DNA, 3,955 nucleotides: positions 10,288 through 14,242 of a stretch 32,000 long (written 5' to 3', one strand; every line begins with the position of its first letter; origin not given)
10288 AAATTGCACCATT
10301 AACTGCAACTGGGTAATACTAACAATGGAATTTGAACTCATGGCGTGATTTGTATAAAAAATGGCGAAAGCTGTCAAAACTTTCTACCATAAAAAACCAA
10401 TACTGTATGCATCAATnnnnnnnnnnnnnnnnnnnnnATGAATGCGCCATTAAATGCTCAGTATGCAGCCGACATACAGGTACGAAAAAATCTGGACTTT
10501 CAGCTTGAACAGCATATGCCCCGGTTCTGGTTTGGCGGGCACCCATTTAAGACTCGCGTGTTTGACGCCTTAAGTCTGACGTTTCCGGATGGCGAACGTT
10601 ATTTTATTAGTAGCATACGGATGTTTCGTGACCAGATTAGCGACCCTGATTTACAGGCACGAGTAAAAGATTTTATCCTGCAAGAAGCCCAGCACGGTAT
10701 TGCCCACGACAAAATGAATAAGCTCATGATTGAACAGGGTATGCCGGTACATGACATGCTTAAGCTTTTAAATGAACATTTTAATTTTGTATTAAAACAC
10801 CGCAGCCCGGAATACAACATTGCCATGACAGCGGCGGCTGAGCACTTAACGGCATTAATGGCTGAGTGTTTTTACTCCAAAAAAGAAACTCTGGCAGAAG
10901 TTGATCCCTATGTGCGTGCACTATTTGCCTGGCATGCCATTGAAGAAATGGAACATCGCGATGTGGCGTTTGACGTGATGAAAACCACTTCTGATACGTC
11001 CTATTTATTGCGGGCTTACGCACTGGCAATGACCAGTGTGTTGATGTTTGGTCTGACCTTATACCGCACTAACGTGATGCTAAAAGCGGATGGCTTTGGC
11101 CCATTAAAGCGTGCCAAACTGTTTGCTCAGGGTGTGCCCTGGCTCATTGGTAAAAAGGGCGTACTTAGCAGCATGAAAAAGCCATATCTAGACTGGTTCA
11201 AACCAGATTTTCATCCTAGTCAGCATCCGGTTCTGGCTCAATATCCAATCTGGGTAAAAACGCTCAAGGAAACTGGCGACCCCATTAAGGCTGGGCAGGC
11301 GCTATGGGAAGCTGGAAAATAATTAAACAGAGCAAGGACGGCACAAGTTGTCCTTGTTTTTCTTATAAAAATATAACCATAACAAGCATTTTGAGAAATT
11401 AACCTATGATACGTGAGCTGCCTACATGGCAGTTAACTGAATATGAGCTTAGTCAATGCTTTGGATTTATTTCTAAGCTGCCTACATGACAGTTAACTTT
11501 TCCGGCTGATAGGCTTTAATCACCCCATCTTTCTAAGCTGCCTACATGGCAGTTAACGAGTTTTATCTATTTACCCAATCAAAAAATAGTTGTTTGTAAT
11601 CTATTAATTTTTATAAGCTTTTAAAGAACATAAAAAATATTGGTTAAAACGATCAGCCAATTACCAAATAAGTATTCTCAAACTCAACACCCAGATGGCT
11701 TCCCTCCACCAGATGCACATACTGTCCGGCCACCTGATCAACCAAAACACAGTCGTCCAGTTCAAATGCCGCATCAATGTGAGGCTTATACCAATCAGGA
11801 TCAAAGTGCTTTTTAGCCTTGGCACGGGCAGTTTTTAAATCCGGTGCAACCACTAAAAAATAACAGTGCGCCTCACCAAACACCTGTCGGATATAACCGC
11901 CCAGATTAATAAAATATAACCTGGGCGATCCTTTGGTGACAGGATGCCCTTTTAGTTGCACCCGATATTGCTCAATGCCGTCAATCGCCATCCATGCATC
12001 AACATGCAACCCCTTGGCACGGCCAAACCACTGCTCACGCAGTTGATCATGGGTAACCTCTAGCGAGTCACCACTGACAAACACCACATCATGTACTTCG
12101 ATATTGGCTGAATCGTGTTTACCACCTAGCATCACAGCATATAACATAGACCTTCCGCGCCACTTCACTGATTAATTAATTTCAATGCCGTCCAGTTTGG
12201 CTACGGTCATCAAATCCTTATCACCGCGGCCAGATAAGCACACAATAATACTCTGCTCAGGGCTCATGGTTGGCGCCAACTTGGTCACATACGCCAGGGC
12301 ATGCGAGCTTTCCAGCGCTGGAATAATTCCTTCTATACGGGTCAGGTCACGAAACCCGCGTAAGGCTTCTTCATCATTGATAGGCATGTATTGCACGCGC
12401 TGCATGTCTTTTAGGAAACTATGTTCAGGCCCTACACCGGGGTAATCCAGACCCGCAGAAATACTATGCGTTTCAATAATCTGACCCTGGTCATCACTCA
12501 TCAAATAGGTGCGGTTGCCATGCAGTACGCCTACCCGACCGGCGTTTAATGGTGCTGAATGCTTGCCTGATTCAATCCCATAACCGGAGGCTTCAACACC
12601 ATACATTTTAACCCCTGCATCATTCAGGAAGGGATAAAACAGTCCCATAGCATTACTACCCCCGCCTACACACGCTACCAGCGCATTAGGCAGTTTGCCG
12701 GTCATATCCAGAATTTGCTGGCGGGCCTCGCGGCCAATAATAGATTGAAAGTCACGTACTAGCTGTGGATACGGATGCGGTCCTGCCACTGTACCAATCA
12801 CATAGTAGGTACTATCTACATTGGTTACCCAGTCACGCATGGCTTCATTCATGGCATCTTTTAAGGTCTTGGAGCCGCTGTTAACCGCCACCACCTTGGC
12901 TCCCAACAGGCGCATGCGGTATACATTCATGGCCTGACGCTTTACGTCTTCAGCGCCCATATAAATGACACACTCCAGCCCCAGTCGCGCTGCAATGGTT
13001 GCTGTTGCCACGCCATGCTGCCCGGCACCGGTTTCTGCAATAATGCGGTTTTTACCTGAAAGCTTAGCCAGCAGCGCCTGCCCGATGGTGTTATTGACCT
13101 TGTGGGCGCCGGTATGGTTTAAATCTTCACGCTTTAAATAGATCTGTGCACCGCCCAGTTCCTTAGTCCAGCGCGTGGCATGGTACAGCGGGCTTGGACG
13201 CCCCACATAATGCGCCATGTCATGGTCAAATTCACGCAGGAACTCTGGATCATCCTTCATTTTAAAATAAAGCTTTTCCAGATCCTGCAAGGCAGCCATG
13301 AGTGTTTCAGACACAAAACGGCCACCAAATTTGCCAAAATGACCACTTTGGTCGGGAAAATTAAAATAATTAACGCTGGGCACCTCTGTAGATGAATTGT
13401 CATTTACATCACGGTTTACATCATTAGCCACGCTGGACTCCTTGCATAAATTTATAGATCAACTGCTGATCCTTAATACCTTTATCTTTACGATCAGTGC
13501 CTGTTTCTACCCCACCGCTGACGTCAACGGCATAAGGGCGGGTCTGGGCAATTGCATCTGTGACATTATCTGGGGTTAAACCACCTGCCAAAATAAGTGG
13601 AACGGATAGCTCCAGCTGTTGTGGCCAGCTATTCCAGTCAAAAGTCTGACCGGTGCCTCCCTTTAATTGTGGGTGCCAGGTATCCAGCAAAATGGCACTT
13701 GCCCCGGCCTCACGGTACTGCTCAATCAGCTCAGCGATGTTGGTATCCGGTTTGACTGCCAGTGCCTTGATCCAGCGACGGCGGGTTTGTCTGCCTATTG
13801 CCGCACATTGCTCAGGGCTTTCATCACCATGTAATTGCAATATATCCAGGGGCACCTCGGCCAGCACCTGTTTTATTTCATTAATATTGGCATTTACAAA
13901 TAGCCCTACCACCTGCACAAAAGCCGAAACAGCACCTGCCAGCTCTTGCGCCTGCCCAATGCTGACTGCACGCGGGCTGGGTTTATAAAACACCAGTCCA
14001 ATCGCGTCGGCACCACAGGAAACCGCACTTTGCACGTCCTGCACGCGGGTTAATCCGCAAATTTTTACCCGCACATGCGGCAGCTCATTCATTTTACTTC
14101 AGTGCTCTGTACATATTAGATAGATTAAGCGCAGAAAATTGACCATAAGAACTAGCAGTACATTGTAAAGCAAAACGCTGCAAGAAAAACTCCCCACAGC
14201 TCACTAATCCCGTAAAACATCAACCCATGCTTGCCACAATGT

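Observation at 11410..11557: Isolated type I-F-like mini-CRISPR array (3 repeats, 2 spacers) with no cas genes in the 32-kb window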

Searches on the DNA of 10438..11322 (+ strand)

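Call 55: search_dna_similar(query=L001:10930-11880:-, collection=phages, mode=distant, max_evalue=1)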
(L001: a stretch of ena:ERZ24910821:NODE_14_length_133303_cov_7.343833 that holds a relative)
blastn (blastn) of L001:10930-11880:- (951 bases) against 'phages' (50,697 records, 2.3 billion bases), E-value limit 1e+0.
Records with a match: 3; places in all: 3; records where one place covers at least 80% of the query: 0.
Best place of each record, by identity: 90-95% 2; 60-80% 1.
By first word of the organism name: Bacillus 2; Zymomonas 1.
By host as written in the record: Bacillus thuringiensis 2; - 1.
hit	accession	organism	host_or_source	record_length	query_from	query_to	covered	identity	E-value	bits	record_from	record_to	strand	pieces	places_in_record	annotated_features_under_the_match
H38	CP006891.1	Zymomonas mobilis subsp. mobilis str. CP4 = NRRL B-14023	-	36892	2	108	11%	70.6%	3e-1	43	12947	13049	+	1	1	none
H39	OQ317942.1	Bacillus phage 0105phi7-2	Bacillus thuringiensis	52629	354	380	3%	92.6%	1e+0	41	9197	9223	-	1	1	tail tube protein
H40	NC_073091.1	Bacillus phage 0105phi7-2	Bacillus thuringiensis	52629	354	380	3%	92.6%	1e+0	41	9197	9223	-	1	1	tail tube protein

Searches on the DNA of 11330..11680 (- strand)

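Call 11: search_dna_similar(query=window:11380-11600:-, collection=phages, mode=distant, max_evalue=10)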
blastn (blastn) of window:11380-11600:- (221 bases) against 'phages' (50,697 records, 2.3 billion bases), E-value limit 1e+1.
Records with a match: 17; places in all: 17; records where one place covers at least 80% of the query: 0.
Best place of each record, by identity: >=99% 4; 90-95% 9; 80-90% 2; 60-80% 2.
By first word of the organism name: Klebsiella 6; Campylobacter 3; Listeria 2; Enterobacter 2; Marinitoga 1; Enterococcus 1; Bacteriophage 1; Raoultella 1.
By host as written in the record: - 5; Klebsiella pneumoniae ATCC BAA-1705 3; Listeria monocytogenes 2; Enterococcus sp. 1; Enterobacter cloacae complex 1; Enterobacter cloacae 1; Campylobacter coli 99-2 1; Klebsiella variicola kv8 1; and 2 more.
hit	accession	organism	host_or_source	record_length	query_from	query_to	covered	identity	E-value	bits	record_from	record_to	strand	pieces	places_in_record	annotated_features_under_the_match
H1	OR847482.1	Listeria phage LM 4-11-1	Listeria monocytogenes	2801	54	94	19%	79.1%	9e+0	36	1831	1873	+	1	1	record has no annotation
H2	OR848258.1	Listeria phage LM 4-14-1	Listeria monocytogenes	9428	54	94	19%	79.1%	9e+0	36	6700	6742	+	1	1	record has no annotation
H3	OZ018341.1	Marinitoga phage MPV1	-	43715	121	152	14%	84.4%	9e+0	37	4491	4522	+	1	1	DnaB-like replicative helicase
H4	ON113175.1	Enterococcus phage vB_OCPT_Toy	Enterococcus sp.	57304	123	152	14%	87.1%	9e+0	36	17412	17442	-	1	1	hypothetical protein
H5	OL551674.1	Enterobacter phage vB_EcRAM-01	Enterobacter cloacae complex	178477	15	39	11%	92.0%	3e+0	37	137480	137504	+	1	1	none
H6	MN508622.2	Enterobacter phage EC-W2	Enterobacter cloacae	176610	15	39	11%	92.0%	3e+0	37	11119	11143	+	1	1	none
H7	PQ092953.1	Campylobacter phage CC_R7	Campylobacter coli 99-2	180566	1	24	11%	91.7%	9e+0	36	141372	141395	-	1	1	DEAD/DEAH box helicase family protein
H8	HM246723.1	Campylobacter phage vB_CcoM-IBB_35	-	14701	1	24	11%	91.7%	9e+0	36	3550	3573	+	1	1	DNA replication origin-binding helicase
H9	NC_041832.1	Campylobacter phage vB_CcoM-IBB_35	-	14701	1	24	11%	91.7%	9e+0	36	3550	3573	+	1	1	helicase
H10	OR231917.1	Klebsiella phage pzk-kv8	Klebsiella variicola kv8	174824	119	142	11%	91.7%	9e+0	36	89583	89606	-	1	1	none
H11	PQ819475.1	Klebsiella phage kv_tblp2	Klebsiella pneumoniae ATCC BAA-1705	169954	119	142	11%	91.7%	9e+0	36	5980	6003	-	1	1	hypothetical protein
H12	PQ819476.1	Klebsiella phage kv_tblp5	Klebsiella pneumoniae ATCC BAA-1705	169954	119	142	11%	91.7%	9e+0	36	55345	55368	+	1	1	hypothetical protein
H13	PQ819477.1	Klebsiella phage kv_tblp8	Klebsiella pneumoniae ATCC BAA-1705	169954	119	142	11%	91.7%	9e+0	36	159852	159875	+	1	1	hypothetical protein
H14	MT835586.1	Bacteriophage sp.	human fecal samples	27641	84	102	9%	100.0%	9e+0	36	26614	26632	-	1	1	record has no annotation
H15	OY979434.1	Klebsiella phage vB_Kpl_K49PH164C2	-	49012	79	97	9%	100.0%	9e+0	36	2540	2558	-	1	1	hypothetical protein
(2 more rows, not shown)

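Call 12: search_dna_similar(query=window:11380-11600:-, collection=plasmids, mode=distant, max_evalue=10)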
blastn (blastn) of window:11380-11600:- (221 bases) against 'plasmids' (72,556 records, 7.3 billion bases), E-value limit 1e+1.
In 7 record(s) the limit of 40 matching pieces per record was reached: places in those records are undercounted.
Records with a match: 38; places in all: 336; records where one place covers at least 80% of the query: 0.
Best place of each record, by identity: 95-99% 1; 90-95% 4; 80-90% 12; 60-80% 21.
By first word of the organism name: Acinetobacter 12; Escherichia 7; Legionella 4; Photobacterium 3; Xanthomonas 3; Vibrio 2; Vitreoscilla 1; Caballeronia 1; Brevibacillus 1; Edwardsiella 1; and 3 more.
By predicted mobility (MOB-suite, as given by PLSDB): non-mobilizable 19; mobilizable 11; conjugative 8.
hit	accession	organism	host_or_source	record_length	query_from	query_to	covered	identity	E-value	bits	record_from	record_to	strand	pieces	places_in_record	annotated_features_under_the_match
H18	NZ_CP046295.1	Acinetobacter lwoffii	Homo sapiens,clinical isolate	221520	38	185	67%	76.3%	5e-9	124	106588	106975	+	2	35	none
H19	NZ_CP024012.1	Acinetobacter sp. LoGeW2-3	white stork,cell culture,pellet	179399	44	197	70%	72.4%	9e-12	77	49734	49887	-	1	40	none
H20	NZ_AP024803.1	Acinetobacter baumannii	Homo sapiens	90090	44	185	64%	76.4%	3e-12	126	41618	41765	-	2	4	none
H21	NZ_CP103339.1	Acinetobacter baumannii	Homo sapiens,metagenomic assembly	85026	44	185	64%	76.4%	3e-12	126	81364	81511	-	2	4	none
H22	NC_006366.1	Legionella pneumophila str. Lens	-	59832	36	185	68%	72.2%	4e-3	87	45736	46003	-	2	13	none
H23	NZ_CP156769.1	Acinetobacter sp. ANC 7974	cattle,whole organism,cattle feces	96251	42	185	65%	75.1%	1e-2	131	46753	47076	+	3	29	none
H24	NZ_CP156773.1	Acinetobacter sp. ANC 7970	cattle,whole organism,cattle feces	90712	44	185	64%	75.9%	5e-15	88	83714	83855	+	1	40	none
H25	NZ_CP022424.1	Vitreoscilla filiformis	cell culture,Mud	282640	45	185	64%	75.7%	6e-1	120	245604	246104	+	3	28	none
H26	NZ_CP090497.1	Photobacterium damselae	Seriola lalandi,Cell culture,Caudal ...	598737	44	185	64%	74.9%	1e-2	126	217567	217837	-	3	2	none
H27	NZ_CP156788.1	Acinetobacter sp. ANC 7924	cattle,whole organism,cattle feces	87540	44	185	64%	74.3%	3e-5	106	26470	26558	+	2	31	none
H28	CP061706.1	Acinetobacter baumannii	paper pulp mill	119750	17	185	62%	76.9%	1e-2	125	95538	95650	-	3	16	none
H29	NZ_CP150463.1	Photobacterium damselae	Lateolabrax maculatus,cell culture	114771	42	185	65%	73.0%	1e-2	87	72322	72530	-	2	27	none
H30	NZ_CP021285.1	Legionella pneumophila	Homo sapiens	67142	42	185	65%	72.2%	2e-1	84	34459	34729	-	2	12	none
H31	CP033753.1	Acinetobacter baumannii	Homo sapiens,clinical isolate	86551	44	185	64%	72.7%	3e-12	79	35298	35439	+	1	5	none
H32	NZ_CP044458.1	Acinetobacter indicus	pigeon,stool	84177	44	185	64%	72.3%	1e-4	92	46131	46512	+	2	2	none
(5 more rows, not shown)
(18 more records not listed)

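Call 78: search_rna_families(source=window, start=11330, end=11680, threshold=evalue, max_evalue=1, show_alignments=3)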
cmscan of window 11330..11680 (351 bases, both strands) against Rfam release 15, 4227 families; matches with E-value up to 1: 3.
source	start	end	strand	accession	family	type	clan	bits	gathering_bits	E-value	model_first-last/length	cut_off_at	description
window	11530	11557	-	RF01317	CRISPR-DR4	Gene; CRISPR;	CL00014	37.7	35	2.9e-07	1-28/28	no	CRISPR RNA direct repeat element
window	11470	11497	-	RF01317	CRISPR-DR4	Gene; CRISPR;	CL00014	33.5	35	5.9e-06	1-28/28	no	CRISPR RNA direct repeat element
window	11410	11437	-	RF01317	CRISPR-DR4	Gene; CRISPR;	CL00014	24.3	35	0.0039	1-28/28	no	CRISPR RNA direct repeat element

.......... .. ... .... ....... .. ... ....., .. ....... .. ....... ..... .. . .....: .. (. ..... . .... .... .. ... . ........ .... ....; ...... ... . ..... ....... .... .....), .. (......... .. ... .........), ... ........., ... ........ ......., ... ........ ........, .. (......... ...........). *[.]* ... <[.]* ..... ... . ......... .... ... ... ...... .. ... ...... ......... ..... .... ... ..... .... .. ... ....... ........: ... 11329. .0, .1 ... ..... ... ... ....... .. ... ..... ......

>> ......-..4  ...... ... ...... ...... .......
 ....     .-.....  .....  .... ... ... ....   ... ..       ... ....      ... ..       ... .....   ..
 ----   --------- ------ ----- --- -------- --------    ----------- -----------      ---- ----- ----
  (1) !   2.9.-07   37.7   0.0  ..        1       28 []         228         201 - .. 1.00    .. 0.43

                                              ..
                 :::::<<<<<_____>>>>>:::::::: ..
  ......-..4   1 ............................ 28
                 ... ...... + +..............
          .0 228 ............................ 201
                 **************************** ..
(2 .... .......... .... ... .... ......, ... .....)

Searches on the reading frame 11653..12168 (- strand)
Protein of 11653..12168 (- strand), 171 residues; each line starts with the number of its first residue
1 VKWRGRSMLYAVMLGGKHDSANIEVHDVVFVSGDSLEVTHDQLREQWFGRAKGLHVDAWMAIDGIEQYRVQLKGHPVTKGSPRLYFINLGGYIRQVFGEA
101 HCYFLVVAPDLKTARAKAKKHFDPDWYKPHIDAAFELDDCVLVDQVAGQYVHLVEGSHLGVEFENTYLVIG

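Call 5: search_protein_families(library=pfam, proteins=[window:11653-12168:-])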
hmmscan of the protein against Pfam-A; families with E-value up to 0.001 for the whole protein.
window:11653-12168:- (171 aa): 1 family
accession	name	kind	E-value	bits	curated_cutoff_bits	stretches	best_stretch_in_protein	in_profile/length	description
PF07566.17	DUF1543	-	2.1e-24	85.5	22.9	1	21-72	1-52/52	Domain of Unknown Function (DUF1543)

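Call 13: find_encoding_contigs(protein=window:11653-12168:-, flank=10000, max_places=10)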
Protein window:11653-12168:- (171 aa): no gene with exactly this product is on record in the collection.

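Call 16: find_encoding_contigs(protein=window:11653-12147:-, flank=10000, max_places=10)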
Protein window:11653-12147:- (164 aa): no gene with exactly this product is on record in the collection.

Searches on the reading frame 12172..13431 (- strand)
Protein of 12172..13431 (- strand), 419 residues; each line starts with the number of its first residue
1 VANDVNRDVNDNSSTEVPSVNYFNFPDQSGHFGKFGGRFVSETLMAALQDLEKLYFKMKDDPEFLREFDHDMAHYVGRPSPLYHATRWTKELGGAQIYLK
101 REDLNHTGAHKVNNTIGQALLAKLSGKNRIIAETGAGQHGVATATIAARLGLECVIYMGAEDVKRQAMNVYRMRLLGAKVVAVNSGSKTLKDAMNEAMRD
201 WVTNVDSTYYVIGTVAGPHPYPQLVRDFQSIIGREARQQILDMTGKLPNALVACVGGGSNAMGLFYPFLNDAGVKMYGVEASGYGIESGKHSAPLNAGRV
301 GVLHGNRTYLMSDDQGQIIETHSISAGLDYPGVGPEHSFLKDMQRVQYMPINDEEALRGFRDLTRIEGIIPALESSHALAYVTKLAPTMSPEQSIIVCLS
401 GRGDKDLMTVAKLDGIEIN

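Call 5: search_protein_families(library=pfam, proteins=[window:12172-13431:-])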
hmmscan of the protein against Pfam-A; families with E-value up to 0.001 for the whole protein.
window:12172-13431:- (419 aa): 1 family
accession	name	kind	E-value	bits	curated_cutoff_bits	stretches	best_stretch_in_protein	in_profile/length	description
PF00291.31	PALP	-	4.4e-41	141.6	35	1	77-401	5-295/295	Pyridoxal-phosphate dependent enzyme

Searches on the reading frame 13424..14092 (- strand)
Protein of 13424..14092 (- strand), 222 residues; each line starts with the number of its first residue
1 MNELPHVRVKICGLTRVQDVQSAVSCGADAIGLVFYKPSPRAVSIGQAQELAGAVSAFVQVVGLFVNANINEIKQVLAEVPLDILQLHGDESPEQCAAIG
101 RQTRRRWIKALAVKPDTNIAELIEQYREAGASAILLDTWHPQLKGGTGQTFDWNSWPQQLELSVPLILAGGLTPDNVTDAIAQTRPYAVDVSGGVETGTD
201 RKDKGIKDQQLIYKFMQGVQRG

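Call 5: search_protein_families(library=pfam, proteins=[window:13424-14092:-])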
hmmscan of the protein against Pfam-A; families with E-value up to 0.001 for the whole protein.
window:13424-14092:- (222 aa): 1 family
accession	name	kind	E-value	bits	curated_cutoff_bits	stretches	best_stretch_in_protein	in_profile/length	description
PF00697.28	PRAI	-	1.7e-51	175.1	22.7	1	9-217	1-192/193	N-(5'phosphoribosyl)anthranilate (PRA) isomerase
